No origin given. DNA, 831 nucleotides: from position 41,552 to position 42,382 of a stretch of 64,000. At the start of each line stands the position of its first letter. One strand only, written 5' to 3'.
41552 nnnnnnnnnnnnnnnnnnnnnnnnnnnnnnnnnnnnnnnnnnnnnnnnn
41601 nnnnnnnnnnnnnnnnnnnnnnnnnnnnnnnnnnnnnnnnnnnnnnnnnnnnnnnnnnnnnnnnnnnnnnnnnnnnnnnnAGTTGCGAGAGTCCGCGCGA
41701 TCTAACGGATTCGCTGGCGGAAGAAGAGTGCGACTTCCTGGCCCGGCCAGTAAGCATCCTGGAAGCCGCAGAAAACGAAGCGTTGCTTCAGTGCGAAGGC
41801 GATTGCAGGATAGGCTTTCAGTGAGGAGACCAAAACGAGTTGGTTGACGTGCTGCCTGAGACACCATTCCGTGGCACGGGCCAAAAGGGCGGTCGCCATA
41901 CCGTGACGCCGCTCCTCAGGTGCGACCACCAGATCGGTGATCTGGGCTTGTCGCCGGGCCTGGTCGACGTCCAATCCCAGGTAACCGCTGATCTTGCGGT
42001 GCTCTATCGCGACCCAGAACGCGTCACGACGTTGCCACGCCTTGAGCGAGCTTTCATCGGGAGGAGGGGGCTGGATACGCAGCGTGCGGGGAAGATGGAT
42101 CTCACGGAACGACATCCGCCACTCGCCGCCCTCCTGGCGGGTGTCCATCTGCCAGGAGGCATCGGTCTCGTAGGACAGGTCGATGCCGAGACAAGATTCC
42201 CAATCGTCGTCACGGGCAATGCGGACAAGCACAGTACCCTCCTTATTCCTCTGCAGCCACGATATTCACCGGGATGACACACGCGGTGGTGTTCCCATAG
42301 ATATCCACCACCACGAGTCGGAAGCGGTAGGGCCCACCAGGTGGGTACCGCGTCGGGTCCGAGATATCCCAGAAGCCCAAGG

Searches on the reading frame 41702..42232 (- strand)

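Call 3: search_protein_families(library=pfam, proteins=[window:41702-42232:-], max_evalue=1)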
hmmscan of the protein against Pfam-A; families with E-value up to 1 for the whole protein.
window:41702-42232:- (176 aa): 5 families
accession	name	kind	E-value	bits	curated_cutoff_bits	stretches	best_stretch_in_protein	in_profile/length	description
PF00583.31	Acetyltransf_1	-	1.7e-12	48.1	20.7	1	44-149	6-113/116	Acetyltransferase (GNAT) family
PF13508.13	Acetyltransf_7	-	1.2e-08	35.7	27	1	70-146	3-76/84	Acetyltransferase (GNAT) domain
PF13673.13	Acetyltransf_10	-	4.6e-07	30.3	23.6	1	68-140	29-98/128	Acetyltransferase (GNAT) domain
PF13527.13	Acetyltransf_9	-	0.0017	18.8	25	1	95-136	72-113/127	Acetyltransferase (GNAT) domain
PF13302.13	Acetyltransf_3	-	0.085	14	25.4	1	51-133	25-118/138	Acetyltransferase (GNAT) domain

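Call 4: search_protein_families(library=ncbifam, proteins=[window:41702-42232:-], max_evalue=1)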
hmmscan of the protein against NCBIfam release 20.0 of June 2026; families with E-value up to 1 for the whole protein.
window:41702-42232:- (176 aa): 19 families
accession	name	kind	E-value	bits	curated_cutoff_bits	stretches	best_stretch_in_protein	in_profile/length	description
TIGR01575.1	rimI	equivalog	7.4e-09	35.8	86.4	1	54-165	16-125/132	ribosomal protein S18-alanine N-acetyltransferase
NF000487.1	stat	exception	6e-06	25.9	420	1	4-164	12-173/189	streptothricin N-acetyltransferase STAT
NF008212.0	PRK10975.1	equivalog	1.5e-05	24.9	219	1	77-148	146-216/232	dTDP-4-amino-4,6-dideoxy-D-galactose acyltransferase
TIGR03827.1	GNAT_ablB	equivalog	4.1e-05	23.2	205.1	1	66-130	154-218/266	putative beta-lysine N-acetyltransferase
NF040501.1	resist_ArsN2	equivalog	7.2e-05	22.4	125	1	69-135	23-88/133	arsenic resistance N-acetyltransferase ArsN2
NF033083.0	AAC_3_I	equivalog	0.00029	21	200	1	87-145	69-127/145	AAC(3)-I family aminoglycoside N-acetyltransferase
TIGR03448.1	mycothiol_MshD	equivalog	0.00055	19.3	163.1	1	72-121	48-97/294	mycothiol synthase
NF007527.0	PRK10140.1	equivalog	0.0021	17.9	236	1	74-157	55-141/162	N-acetyltransferase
NF053587.1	SpmdActasePaiA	equivalog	0.0033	17.2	250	1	69-161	58-156/172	spermidine/spermine N(1)-acetyltransferase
NF002959.0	PRK03624.1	equivalog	0.0037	17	124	1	63-134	42-111/147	GNAT family acetyltransferase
NF005840.0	PRK07757.1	equivalog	0.0094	15.9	154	1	71-133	43-104/153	N-acetyltransferase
NF043067.1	AAC_6p_group_E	equivalog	0.011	15.7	140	1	101-133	76-108/140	aminoglycoside 6'-N-acetyltransferase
TIGR02382.1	wecD_rffC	equivalog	0.014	15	195.1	1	80-141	109-169/191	dTDP-4-amino-4,6-dideoxy-D-galactose acyltransferase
NF000110.2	AAC_6p_If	exception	0.038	14.1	300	1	99-175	76-142/144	aminoglycoside N-acetyltransferase AAC(6')-If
NF000050.2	AAC_6p_A29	exception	0.058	13.2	250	1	68-130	48-110/131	aminoglycoside 6'-N-acetyltransferase AAC(6')-29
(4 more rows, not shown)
